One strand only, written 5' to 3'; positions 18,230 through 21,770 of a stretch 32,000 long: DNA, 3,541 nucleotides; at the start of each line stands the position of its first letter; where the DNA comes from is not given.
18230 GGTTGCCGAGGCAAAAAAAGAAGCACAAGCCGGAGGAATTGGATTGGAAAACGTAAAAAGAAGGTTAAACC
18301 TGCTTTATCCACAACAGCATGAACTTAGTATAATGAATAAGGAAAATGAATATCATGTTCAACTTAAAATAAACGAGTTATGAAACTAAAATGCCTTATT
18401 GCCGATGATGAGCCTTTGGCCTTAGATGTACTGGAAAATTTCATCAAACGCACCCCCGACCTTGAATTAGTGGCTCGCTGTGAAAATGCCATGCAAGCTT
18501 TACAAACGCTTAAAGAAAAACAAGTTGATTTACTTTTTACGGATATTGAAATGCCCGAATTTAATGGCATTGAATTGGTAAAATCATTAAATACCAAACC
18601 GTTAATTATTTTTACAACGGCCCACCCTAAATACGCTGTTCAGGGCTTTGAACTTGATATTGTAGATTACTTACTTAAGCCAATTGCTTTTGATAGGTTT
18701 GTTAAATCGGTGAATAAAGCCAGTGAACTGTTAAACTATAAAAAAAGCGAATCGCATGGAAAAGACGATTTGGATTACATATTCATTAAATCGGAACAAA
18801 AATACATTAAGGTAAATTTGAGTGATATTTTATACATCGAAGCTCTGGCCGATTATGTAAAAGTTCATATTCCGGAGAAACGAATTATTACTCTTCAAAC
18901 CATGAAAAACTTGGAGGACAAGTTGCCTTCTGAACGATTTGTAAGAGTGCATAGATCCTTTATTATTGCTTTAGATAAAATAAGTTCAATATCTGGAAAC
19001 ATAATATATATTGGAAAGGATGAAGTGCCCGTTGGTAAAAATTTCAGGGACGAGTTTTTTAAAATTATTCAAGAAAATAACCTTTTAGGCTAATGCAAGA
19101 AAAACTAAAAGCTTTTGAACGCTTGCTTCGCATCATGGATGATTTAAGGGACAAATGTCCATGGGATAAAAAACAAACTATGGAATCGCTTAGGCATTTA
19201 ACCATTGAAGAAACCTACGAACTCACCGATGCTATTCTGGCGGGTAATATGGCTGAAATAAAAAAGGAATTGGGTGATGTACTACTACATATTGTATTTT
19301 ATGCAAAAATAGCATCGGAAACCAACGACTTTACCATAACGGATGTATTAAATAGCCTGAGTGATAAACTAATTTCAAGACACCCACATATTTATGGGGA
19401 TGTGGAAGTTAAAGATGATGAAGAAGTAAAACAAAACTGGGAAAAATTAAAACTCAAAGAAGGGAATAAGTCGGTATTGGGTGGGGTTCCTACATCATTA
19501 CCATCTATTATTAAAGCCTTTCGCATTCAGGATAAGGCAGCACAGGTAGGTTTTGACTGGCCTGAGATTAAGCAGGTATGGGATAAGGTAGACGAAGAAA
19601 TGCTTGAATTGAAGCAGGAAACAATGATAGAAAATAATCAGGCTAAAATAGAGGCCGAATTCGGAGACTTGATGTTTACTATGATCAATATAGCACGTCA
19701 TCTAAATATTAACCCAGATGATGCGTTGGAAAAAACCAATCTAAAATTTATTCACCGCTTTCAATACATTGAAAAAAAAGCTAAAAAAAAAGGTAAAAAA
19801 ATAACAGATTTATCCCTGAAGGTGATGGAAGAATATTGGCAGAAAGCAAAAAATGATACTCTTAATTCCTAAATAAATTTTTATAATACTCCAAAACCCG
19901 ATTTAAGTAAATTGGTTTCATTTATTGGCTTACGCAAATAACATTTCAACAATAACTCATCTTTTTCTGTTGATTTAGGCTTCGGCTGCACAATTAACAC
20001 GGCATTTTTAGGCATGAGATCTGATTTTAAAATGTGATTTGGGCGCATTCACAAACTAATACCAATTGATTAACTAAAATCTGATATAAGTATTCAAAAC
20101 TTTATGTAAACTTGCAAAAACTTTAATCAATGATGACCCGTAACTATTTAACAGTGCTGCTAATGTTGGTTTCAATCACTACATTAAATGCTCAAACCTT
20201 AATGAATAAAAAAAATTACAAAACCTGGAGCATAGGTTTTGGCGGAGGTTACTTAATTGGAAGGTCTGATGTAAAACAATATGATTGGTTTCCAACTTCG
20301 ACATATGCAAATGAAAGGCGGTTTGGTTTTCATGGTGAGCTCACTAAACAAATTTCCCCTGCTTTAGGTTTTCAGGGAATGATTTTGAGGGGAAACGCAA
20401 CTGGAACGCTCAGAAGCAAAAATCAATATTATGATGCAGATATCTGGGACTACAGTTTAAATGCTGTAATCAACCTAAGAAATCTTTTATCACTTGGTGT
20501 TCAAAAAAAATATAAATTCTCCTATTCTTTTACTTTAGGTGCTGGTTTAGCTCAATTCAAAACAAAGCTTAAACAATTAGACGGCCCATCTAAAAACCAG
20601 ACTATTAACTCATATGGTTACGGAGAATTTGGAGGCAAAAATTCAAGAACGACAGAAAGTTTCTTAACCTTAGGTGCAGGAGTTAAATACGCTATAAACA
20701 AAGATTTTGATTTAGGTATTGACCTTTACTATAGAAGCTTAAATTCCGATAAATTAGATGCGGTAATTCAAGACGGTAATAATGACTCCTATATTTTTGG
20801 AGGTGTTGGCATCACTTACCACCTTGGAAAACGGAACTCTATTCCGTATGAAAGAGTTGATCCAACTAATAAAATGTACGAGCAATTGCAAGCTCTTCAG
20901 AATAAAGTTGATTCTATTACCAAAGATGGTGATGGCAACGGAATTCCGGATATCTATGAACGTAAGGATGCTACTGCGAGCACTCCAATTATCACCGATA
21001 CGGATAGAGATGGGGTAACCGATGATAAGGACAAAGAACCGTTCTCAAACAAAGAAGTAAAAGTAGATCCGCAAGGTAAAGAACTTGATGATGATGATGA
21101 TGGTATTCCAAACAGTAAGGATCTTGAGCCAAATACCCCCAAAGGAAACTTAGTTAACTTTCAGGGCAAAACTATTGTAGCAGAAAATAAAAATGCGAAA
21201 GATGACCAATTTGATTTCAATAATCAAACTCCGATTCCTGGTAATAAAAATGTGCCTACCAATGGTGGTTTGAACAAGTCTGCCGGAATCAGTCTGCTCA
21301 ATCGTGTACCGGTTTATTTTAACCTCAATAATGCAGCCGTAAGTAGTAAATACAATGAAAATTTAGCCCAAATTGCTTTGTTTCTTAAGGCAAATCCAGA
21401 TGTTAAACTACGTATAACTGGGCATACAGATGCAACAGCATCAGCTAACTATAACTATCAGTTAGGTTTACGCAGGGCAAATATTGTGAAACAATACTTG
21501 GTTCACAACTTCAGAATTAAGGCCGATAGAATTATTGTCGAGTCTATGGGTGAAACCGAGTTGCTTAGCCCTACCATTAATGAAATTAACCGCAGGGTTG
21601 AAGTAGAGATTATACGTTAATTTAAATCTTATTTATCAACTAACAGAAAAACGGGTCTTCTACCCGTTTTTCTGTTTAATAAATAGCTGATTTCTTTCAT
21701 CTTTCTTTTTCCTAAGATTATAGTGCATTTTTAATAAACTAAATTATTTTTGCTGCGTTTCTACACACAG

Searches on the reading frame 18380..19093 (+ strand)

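Call 112: search_protein_families(library=pfam, proteins=[window:18380-19093:+], max_evalue=0.00001)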
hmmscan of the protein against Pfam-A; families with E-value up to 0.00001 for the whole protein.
window:18380-19093:+ (237 aa): 2 families
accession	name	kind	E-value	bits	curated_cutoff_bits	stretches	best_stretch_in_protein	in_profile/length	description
PF00072.30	Response_reg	-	2.6e-22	79.5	30.2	1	6-111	2-110/111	Response regulator receiver domain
PF04397.21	LytTR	-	1.2e-21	77.2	22.6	1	141-230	2-97/98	LytTr DNA-binding domain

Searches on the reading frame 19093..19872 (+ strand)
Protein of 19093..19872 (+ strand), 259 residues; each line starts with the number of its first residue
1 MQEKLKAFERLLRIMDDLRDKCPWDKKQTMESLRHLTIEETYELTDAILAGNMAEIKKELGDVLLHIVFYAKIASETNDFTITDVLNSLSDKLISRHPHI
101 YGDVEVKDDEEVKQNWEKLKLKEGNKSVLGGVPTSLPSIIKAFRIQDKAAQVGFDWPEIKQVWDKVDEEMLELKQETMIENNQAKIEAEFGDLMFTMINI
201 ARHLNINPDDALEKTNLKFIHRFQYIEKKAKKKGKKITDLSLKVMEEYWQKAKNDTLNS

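Call 112: search_protein_families(library=pfam, proteins=[window:19093-19872:+], max_evalue=0.00001)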
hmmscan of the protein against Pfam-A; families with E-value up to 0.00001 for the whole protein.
window:19093-19872:+ (259 aa): 2 families
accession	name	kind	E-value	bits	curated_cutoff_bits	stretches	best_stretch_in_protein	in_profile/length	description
PF03819.22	MazG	-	5e-31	107.2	22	1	28-100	1-73/74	MazG nucleotide pyrophosphohydrolase domain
PF01503.22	PRA-PH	-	5.4e-09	36.8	21.3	0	6-67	2-64/86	Phosphoribosyl-ATP pyrophosphohydrolase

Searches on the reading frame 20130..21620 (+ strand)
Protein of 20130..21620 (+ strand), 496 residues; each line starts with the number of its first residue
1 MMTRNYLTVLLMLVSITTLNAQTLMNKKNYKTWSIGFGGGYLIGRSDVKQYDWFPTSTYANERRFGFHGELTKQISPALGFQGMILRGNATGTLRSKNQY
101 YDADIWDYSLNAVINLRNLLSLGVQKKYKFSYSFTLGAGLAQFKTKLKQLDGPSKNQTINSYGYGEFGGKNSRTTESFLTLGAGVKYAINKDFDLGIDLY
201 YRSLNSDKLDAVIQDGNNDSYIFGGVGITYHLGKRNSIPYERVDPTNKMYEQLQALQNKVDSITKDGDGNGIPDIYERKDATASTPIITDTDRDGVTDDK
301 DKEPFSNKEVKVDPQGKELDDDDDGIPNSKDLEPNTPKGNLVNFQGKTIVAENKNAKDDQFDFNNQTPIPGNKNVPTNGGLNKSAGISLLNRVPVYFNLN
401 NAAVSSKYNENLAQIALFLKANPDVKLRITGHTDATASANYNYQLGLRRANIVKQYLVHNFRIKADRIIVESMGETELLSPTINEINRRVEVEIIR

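Call 4: search_protein_families(library=pfam, proteins=[window:20130-21620:+], max_evalue=1)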
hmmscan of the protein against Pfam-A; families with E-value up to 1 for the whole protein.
window:20130-21620:+ (496 aa): 4 families
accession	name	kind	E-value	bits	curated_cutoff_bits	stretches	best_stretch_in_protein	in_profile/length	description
PF00691.25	OmpA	-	5e-17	62.5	27.2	1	396-481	1-87/98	OmpA family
PF13505.12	OMP_b-brl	-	9.5e-05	23.1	28.7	1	23-215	15-158/175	Outer membrane protein beta-barrel domain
PF05359.17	DUF748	-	0.0067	14.9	50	1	395-437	881-923/1037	Domain of Unknown Function (DUF748)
PF20615.3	DUF6802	-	0.19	12.2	27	1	259-299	28-67/102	Family of unknown function (DUF6802)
